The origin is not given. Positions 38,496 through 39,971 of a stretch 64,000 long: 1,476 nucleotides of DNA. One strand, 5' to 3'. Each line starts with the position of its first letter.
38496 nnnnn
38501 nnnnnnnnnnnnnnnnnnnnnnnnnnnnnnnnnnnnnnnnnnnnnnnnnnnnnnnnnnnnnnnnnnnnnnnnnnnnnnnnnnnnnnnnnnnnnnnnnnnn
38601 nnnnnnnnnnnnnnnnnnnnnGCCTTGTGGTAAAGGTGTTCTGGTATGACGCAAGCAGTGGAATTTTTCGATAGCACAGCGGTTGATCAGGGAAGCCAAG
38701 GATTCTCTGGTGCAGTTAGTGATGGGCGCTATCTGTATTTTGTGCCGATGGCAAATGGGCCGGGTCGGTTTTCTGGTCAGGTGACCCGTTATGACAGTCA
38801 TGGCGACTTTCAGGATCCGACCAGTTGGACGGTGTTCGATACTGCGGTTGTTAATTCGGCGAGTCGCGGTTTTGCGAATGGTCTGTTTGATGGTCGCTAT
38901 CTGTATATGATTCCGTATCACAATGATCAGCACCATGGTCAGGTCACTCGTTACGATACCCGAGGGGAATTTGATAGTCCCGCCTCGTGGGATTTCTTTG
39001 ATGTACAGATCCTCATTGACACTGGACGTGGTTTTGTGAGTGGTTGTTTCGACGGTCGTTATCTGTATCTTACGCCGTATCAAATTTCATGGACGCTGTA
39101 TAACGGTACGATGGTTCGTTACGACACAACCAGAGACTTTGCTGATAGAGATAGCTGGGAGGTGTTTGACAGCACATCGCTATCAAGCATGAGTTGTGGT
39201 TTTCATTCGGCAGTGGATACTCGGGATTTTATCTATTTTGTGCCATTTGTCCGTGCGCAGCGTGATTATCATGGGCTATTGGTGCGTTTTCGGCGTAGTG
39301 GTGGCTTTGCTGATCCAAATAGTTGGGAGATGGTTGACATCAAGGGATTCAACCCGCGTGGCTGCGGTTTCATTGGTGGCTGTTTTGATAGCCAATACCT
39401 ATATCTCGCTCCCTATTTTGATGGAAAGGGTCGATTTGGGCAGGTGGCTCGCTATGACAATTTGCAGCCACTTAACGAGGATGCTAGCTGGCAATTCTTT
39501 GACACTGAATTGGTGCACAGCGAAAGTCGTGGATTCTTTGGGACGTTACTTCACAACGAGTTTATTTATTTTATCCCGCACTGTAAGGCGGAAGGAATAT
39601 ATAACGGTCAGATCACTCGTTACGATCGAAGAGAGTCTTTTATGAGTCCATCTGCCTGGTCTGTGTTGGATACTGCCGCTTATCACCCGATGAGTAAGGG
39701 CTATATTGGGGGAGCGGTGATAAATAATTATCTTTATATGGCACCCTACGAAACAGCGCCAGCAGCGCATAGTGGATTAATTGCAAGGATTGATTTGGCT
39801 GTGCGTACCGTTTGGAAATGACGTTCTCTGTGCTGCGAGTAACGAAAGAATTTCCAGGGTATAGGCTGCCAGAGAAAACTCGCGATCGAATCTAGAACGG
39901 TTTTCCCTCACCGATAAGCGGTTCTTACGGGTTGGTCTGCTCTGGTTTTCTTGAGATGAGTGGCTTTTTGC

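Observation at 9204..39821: Fatty-acyl-primed, four-protein colinear PKS line with no ER and no in-line release domain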

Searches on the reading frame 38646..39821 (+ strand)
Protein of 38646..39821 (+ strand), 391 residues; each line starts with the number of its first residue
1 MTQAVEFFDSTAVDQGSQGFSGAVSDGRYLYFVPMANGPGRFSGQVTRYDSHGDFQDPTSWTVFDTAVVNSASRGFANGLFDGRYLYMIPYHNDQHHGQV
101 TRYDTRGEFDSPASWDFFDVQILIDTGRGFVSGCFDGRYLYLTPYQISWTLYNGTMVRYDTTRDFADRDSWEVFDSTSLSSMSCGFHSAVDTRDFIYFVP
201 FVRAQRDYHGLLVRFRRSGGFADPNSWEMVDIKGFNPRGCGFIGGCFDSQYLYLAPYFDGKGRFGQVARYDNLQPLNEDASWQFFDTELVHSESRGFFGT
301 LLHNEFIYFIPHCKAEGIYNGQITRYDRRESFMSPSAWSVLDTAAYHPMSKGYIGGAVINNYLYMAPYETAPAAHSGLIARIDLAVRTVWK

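Call 4: search_protein_families(library=pfam, proteins=[window:38646-39821:+], max_evalue=0.01)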
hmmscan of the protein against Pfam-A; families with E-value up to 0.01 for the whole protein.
window:38646-39821:+ (391 aa): 0 families

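Call 11: find_encoding_contigs(protein=window:38646-39821:+, flank=10000, max_places=6)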
Protein window:38646-39821:+ (391 aa): 4 contigs read that carry it; 2 places shown.
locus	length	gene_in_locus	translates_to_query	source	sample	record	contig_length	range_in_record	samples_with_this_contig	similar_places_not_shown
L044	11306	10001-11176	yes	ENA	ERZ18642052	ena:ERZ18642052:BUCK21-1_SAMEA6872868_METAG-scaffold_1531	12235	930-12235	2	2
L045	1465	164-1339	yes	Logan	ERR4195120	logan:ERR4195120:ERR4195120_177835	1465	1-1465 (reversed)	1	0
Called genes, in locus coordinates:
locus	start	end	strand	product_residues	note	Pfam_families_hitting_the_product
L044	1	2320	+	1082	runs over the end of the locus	?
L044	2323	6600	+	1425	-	PF00109:ketoacyl-synt, PF02801:Ketoacyl-synt_C, PF16197:KAsynt_C_assoc, PF22621:CurL-like_PKS_C, PF00698:Acyl_transf_1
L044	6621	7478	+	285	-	PF02737:3HCDH_N, PF03435:Sacchrp_dh_NADP (faint), PF03446:NAD_binding_2 (weak), PF00725:3HCDH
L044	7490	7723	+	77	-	PF00550:PP-binding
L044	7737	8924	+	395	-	PF02771:Acyl-CoA_dh_N, PF02770:Acyl-CoA_dh_M, PF00441:Acyl-CoA_dh_1, PF08028:Acyl-CoA_dh_2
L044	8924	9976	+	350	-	PF00702:Hydrolase (faint)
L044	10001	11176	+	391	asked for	-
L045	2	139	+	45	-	?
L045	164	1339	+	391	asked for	-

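Call 14: search_protein_families(library=ncbifam, proteins=[window:38646-39821:+], max_evalue=0.001)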
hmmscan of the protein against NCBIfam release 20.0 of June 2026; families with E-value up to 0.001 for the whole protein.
window:38646-39821:+ (391 aa): 0 families

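Call 17: search_solved_structures(query=window:38646-39821:+, max_evalue=10)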
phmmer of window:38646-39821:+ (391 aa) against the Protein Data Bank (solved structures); distinct sequences matched with E-value up to 10: 0.

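Call 18: find_homologous_proteins(query=window:38646-39821:+, max_evalue=0.001)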
Query window:38646-39821:+ (391 aa): 984 proteins with E <= 0.001 among 3372 candidates; the best 120 are listed.
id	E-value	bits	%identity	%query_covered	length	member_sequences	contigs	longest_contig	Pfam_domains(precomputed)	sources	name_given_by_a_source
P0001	1.7e-273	925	100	100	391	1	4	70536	-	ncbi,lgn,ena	-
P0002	4.0e-205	699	74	100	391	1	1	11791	-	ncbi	ncbi:conserved hypothetical protein [Gammaproteobacteria bacterium]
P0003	4.0e-187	640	68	99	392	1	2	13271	PF24681.2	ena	-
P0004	1.6e-177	609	63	100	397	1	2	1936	-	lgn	-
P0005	1.4e-158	546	59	100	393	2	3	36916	PF24681.2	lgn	-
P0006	2.2e-154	532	57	100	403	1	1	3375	-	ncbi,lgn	ncbi:MAG: hypothetical protein WD355_09940 [Balneolaceae bacterium]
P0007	2.2e-147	509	55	100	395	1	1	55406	PF24681.2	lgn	-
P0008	1.3e-145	503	37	97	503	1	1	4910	PF17164.11,PF10564.15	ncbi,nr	ncbi:MAG: hypothetical protein HY744_30505, partial [Deltaproteobacteria bacterium]|nr:hypothetical 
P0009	2.1e-142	493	54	100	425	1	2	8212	-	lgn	-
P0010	1.9e-141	490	54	100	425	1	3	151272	-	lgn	-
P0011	1.5e-138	480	53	99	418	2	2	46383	PF24681.2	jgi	jgi:hypothetical protein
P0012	1.5e-134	467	34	99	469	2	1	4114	-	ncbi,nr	ncbi:MAG TPA: hypothetical protein VNW92_08230 [Polyangiaceae bacterium]|nr:hypothetical protein [Po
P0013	3.0e-133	463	53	100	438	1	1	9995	-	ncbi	-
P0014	7.7e-132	458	53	99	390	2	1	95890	-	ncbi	ncbi:MAG: hypothetical protein H7833_05540 [Magnetococcus sp. DMHC-1]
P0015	7.4e-131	455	52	97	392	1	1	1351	-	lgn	-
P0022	4.5e-124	432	47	97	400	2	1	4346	PF24681.2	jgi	-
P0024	2.7e-122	427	52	98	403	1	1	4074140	-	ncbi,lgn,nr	ncbi:hypothetical protein D5085_17330 [Ectothiorhodospiraceae bacterium BW-2]|nr:hypothetical protei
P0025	3.2e-122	426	49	99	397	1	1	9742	PF24681.2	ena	-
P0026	1.2e-120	421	47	99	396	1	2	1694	PF24681.2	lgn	-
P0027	1.7e-120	421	47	99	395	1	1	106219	PF24681.2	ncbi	ncbi:hypothetical protein ACQZV8_00420 [Magnetococcales bacterium HHB-1]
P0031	9.3e-120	418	45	99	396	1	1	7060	PF24681.2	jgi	-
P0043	1.9e-116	407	47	99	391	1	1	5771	PF24681.2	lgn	-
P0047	7.1e-115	402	45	99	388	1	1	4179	PF24681.2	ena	-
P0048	7.7e-115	402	46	97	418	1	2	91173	PF24681.2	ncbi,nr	ncbi:MAG: hypothetical protein HQK77_01055 [Desulfobacterales bacterium]|nr:hypothetical protein [De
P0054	3.4e-113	397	46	99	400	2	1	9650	PF24681.2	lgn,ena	-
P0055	4.7e-113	396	47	99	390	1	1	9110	PF24681.2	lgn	-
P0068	2.0e-110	388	46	98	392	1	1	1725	PF24681.2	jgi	jgi:hypothetical protein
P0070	1.1e-109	385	44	99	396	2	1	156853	PF24681.2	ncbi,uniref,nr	ncbi:hypothetical protein [Thalassomonas sp. RHCl1]|uniref:hypothetical protein n=1 Tax=Thalassomona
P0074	2.0e-109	384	43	99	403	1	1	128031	PF24681.2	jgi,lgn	jgi:hypothetical protein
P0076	7.5e-109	382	47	96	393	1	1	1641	PF24681.2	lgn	-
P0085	3.5e-104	367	42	99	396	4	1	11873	PF24681.2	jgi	jgi:hypothetical protein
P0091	5.3e-102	360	42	99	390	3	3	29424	PF24681.2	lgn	-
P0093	1.2e-101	359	41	99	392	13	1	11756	PF24681.2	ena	-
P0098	1.2e-99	352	42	99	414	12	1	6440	PF24681.2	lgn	-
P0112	1.6e-94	335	39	86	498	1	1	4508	PF24681.2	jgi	jgi:hypothetical protein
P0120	1.2e-92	329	37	85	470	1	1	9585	PF24681.2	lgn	-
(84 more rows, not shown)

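Call 20: find_encoding_contigs(protein=P0024, flank=10000, max_places=2)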
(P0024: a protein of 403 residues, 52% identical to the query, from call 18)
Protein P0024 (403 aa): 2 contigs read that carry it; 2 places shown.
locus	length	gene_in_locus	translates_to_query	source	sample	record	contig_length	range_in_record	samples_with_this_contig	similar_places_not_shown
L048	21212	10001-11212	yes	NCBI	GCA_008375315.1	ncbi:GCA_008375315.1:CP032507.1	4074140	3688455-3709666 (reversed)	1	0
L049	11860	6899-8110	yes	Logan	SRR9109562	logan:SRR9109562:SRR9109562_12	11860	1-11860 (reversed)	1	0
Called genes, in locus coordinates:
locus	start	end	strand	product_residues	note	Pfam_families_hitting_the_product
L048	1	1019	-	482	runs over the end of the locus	-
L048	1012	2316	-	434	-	PF01656:CbiA (weak), PF02374:ArsA_ATPase (weak), PF10609:ParA, PF13614:AAA_31 (weak)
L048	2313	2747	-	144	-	-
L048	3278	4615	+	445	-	PF05958:tRNA_U5-meth_tr, PF01135:PCMT, PF00398:RrnaAD (weak), PF13649:Methyltransf_25, PF13847:Methyltransf_31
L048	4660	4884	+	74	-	PF00550:PP-binding (weak)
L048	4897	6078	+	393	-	PF02771:Acyl-CoA_dh_N, PF02770:Acyl-CoA_dh_M, PF00441:Acyl-CoA_dh_1, PF08028:Acyl-CoA_dh_2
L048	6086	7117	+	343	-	PF12689:Acid_PPase (faint)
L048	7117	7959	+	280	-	-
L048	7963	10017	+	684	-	PF00122:E1-E2_ATPase, PF00702:Hydrolase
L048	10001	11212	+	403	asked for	-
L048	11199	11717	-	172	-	PF17680:FlgO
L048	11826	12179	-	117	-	PF01627:Hpt (weak)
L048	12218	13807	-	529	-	PF05681:Fumerase, PF05683:Fumerase_C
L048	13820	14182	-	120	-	PF00072:Response_reg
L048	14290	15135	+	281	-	-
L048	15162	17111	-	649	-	PF00128:Alpha-amylase, PF14701:hDGE_amylase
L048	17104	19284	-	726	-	PF00862:GT-B_Sucrose_synth, PF13439:Glyco_transf_4, PF13579:Glyco_trans_4_4, PF00534:Glycos_transf_1, PF13692:Glyco_trans_1_4, PF05116:S6PP, PF08282:Hydrolase_3 (weak)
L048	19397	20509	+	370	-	PF00072:Response_reg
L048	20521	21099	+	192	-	-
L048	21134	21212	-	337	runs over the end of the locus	PF00814:TsaD, PF22521:HypF_C_2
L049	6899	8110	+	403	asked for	-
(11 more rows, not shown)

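Call 21: find_encoding_contigs(protein=P0070, flank=10000, max_places=2)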
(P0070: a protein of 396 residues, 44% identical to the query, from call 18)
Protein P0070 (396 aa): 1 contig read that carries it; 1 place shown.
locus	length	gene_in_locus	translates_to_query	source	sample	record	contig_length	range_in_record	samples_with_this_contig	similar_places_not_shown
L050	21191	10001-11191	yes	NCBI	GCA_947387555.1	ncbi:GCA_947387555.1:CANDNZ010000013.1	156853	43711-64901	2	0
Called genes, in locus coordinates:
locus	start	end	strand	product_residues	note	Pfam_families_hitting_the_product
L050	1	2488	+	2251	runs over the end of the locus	PF00109:ketoacyl-synt, PF02801:Ketoacyl-synt_C, PF16197:KAsynt_C_assoc, PF22621:CurL-like_PKS_C, PF00698:Acyl_transf_1, PF21089:PKS_DH_N, PF14765:PS-DH, PF08241:Methyltransf_11, +10 more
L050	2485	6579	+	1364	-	PF00109:ketoacyl-synt, PF02801:Ketoacyl-synt_C, PF16197:KAsynt_C_assoc, PF22336:RhiE-like_linker, PF22621:CurL-like_PKS_C, PF00698:Acyl_transf_1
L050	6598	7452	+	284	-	PF02737:3HCDH_N, PF03446:NAD_binding_2 (weak), PF00725:3HCDH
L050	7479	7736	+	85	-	-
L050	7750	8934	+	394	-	PF02771:Acyl-CoA_dh_N, PF02770:Acyl-CoA_dh_M, PF00441:Acyl-CoA_dh_1, PF08028:Acyl-CoA_dh_2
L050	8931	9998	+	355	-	PF00702:Hydrolase (faint), PF12689:Acid_PPase (faint)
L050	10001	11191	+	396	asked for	PF24681:Kelch_KLHDC2_KLHL20_DRC7 (faint)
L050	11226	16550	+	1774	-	PF00550:PP-binding, PF00202:Aminotran_3, PF00668:Condensation, PF00501:AMP-binding, PF13193:AMP-binding_C, PF00550:PP-binding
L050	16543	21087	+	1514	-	PF00109:ketoacyl-synt, PF02801:Ketoacyl-synt_C, PF16197:KAsynt_C_assoc, PF22621:CurL-like_PKS_C, PF22336:RhiE-like_linker, PF00698:Acyl_transf_1, PF00106:adh_short, PF08659:KR, +2 more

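Call 22: find_encoding_contigs(protein=P0014, flank=10000, max_places=2)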
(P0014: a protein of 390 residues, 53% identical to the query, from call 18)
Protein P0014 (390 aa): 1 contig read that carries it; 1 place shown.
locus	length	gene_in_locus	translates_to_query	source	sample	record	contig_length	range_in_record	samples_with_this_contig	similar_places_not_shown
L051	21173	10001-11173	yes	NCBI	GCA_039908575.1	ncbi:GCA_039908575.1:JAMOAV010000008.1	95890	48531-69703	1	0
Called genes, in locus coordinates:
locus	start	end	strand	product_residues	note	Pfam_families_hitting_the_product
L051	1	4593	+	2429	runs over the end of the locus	-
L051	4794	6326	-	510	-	-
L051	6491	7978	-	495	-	PF18588:WcbI, PF13424:TPR_12 (faint)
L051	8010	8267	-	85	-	-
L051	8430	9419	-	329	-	-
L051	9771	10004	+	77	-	PF22513:FitA-like_RHH (weak)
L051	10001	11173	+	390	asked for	-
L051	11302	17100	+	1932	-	PF00550:PP-binding, PF00202:Aminotran_3, PF00668:Condensation, PF00501:AMP-binding, PF13193:AMP-binding_C, PF00550:PP-binding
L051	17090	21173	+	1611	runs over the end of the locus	-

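Call 27: find_encoding_contigs(protein=P0002, flank=10000, max_places=2)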
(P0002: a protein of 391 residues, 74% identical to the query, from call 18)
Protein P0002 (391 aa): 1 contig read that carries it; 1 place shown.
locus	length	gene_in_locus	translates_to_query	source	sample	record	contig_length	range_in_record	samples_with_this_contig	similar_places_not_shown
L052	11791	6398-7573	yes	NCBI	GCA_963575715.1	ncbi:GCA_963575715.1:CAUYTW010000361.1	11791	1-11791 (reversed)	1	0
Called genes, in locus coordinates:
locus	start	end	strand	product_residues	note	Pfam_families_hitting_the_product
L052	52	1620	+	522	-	PF01921:tRNA-synt_1f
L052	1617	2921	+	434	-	PF02844:GARS_N, PF01071:GARS_A, PF02843:GARS_C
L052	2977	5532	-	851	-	PF07603:Lcl_C, PF18998:Flg_new_2, PF25833:Fn3_SaeA_3rd (faint), PF16656:Pur_ac_phosph_N (faint), PF25059:FN3_DSCAM-DSCAML_C (faint), PF07705:CARDB, PF00041:fn3 (weak)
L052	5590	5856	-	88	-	-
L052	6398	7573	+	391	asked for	-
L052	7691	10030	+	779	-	PF13191:AAA_16, PF13401:AAA_22, PF13428:TPR_14 (faint), PF24575:TPR_Slam (faint), PF07719:TPR_2 (faint), PF13414:TPR_11 (faint), PF14559:TPR_19 (weak), PF13432:TPR_16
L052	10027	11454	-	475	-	PF11741:AMIN, PF01520:Amidase_3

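Call 28: find_encoding_contigs(protein=P0010, flank=10000, max_places=2)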
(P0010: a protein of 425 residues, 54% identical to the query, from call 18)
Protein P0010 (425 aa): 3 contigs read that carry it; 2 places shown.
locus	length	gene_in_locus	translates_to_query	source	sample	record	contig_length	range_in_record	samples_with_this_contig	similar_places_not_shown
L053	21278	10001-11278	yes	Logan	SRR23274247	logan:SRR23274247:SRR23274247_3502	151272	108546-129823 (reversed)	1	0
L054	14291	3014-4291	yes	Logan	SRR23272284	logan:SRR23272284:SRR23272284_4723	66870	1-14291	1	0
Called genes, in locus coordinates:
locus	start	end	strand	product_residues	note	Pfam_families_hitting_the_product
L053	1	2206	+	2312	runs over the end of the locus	PF00109:ketoacyl-synt, PF02801:Ketoacyl-synt_C, PF16197:KAsynt_C_assoc, PF00698:Acyl_transf_1, PF21089:PKS_DH_N, PF14765:PS-DH, PF08241:Methyltransf_11, PF08242:Methyltransf_12, +9 more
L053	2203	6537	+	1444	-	PF00109:ketoacyl-synt, PF02801:Ketoacyl-synt_C, PF16197:KAsynt_C_assoc, PF22336:RhiE-like_linker (weak), PF22621:CurL-like_PKS_C, PF00698:Acyl_transf_1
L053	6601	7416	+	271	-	PF02737:3HCDH_N, PF00725:3HCDH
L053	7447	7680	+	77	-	PF00550:PP-binding (weak)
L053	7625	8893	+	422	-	PF02771:Acyl-CoA_dh_N, PF02770:Acyl-CoA_dh_M, PF00441:Acyl-CoA_dh_1, PF08028:Acyl-CoA_dh_2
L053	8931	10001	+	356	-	PF13419:HAD_2 (faint), PF00702:Hydrolase (weak)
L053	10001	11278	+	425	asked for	-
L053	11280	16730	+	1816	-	PF00550:PP-binding, PF23297:ACP_SdgA_C (faint), PF00202:Aminotran_3, PF00668:Condensation, PF00501:AMP-binding, PF13193:AMP-binding_C (weak), PF00550:PP-binding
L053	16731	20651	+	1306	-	PF00109:ketoacyl-synt, PF02801:Ketoacyl-synt_C, PF16197:KAsynt_C_assoc, PF22336:RhiE-like_linker, PF22621:CurL-like_PKS_C, PF00106:adh_short (weak), PF08659:KR, PF00550:PP-binding, +1 more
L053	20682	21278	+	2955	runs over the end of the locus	PF00668:Condensation, PF18563:TubC_N, PF00668:Condensation, PF00501:AMP-binding, PF13193:AMP-binding_C, PF00550:PP-binding, PF13469:Sulfotransfer_3, PF00668:Condensation, +5 more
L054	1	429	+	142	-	?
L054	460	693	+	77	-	PF00550:PP-binding (weak)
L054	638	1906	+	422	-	PF02771:Acyl-CoA_dh_N, PF02770:Acyl-CoA_dh_M, PF00441:Acyl-CoA_dh_1, PF08028:Acyl-CoA_dh_2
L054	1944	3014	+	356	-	PF13419:HAD_2 (faint), PF00702:Hydrolase (weak)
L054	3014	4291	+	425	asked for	-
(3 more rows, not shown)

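Call 30: search_protein_families(library=pfam, proteins=[L048:7117-7959:+, L048:7963-10017:+], max_evalue=0.001)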
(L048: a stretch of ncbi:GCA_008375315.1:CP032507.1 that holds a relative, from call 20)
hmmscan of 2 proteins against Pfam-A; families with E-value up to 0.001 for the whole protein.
L048:7117-7959:+ (280 aa): 0 families

L048:7963-10017:+ (684 aa): 2 families
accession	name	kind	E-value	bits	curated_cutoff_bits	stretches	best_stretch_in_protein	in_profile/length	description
PF00122.25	E1-E2_ATPase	-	9.9e-25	87.5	28.1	1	160-298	3-141/181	E1-E2 ATPase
PF00702.32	Hydrolase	-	2.3e-23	84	26.4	1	345-562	1-191/191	haloacid dehalogenase-like hydrolase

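Call 41: find_homologous_proteins(query=A1, max_evalue=1e-60)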
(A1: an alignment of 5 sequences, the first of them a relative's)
Query A1 (5 sequences) (570 aa, profile of the alignment): 1375 proteins with E <= 1e-60 among 8000 candidates; the best 120 are listed.
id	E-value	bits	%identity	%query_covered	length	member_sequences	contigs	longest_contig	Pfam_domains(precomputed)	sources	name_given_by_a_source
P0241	2.6e-238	811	52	100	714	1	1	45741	PF00550.32,PF00202.28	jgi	-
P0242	1.1e-224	766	54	70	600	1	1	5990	PF00550.32,PF00202.28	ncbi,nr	ncbi:MAG: aminotransferase class III-fold pyridoxal phosphate-dependent enzyme [Desulfamplus sp.]|nr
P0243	3.1e-202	692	65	72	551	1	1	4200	PF00202.28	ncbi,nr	ncbi:MAG: aminotransferase class III-fold pyridoxal phosphate-dependent enzyme, partial [Desulfamplu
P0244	1.4e-201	689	51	75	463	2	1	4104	PF00550.32,PF00202.28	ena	-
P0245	1.4e-198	679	48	87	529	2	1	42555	PF00550.32,PF00202.28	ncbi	-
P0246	2.1e-192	659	47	99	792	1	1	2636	PF00550.32,PF00202.28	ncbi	ncbi:MAG: aminotransferase class III-fold pyridoxal phosphate-dependent enzyme, partial [Desulfobact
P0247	9.5e-189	647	54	75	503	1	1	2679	PF00550.32,PF00202.28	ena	-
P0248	9.0e-187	640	46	100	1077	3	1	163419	PF22336.3,PF22621.3,PF00550.32,PF00202.28,PF00698.27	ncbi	ncbi:aminotransferase class III-fold pyridoxal phosphate-dependent enzyme [Tolypothrix bouteillei VB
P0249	1.7e-186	640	45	100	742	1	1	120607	PF00550.32,PF00202.28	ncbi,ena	-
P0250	2.3e-186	639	46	99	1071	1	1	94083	PF00296.27,PF00550.32,PF00202.28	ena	-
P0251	1.2e-183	630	48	99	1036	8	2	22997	PF00668.26,PF00155.28,PF00550.32,PF00202.28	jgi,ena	jgi:glutamate-1-semialdehyde-2,1-aminomutase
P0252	1.8e-180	620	43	100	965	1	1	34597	PF00550.32,PF00202.28,PF00698.27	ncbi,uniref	ncbi:aminotransferase class III-fold pyridoxal phosphate-dependent enzyme, partial [Nostoc sp. WHI]|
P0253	1.1e-179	617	46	100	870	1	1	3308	PF00296.27,PF00550.32,PF00202.28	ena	-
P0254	1.8e-179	616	46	99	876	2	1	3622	PF00550.32,PF00202.28,PF00698.27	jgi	-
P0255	1.4e-177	610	43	98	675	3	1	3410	PF00550.32,PF00202.28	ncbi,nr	ncbi:MAG: aminotransferase class III-fold pyridoxal phosphate-dependent enzyme [Sphaerospermopsis sp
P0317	6.7e-152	525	42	98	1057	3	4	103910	PF00668.26,PF00550.32,PF00202.28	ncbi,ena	-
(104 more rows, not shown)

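Call 49: predict_structure(alignment_id=A2)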
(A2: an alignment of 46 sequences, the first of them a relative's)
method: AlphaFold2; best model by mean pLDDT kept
length: 391 residues; sequences in the alignment: 46
mean_pLDDT: 96.7   pTM: 0.94
mean pLDDT of the five models: 96.7, 96.6, 96.6, 96.5, 96.3
residues with pLDDT >= 90: 385; 70-90: 4; 50-70: 1; < 50: 1
segments of 3 or more residues with pLDDT < 50: none
pLDDT, mean of each block of 10 residues (from residue 1): 88 97 97 94 97 97 98 97 98 96 98 98 97 98 96 97 98 97 97 98 96 98 98 98 97 98 97 97 98 95 98 93 98 98 97 96 97 96 97 95
secondary structure, 60 per line:
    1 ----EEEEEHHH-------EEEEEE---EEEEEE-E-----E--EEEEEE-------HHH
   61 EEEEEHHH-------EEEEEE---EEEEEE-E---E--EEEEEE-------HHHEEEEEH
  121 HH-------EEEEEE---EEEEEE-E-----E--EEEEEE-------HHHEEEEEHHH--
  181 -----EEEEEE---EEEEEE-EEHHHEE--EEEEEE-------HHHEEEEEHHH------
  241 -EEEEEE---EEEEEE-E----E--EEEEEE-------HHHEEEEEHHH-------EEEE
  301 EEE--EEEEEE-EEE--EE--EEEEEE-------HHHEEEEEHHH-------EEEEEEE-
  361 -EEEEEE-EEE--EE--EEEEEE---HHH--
elements in order: E5-9 E20-25 E29-34 E45-50 E61-65 E76-81 E85-90 E99-104 E115-119 E130-135 E139-144 E155-160 E171-175 E186-191 E195-200 E211-216 E227-231 E242-247 E251-256 E266-271 E282-286 E297-303 E306-311 E313-315 E322-327 E338-342 E353-359 E362-367 E369-371 E378-383
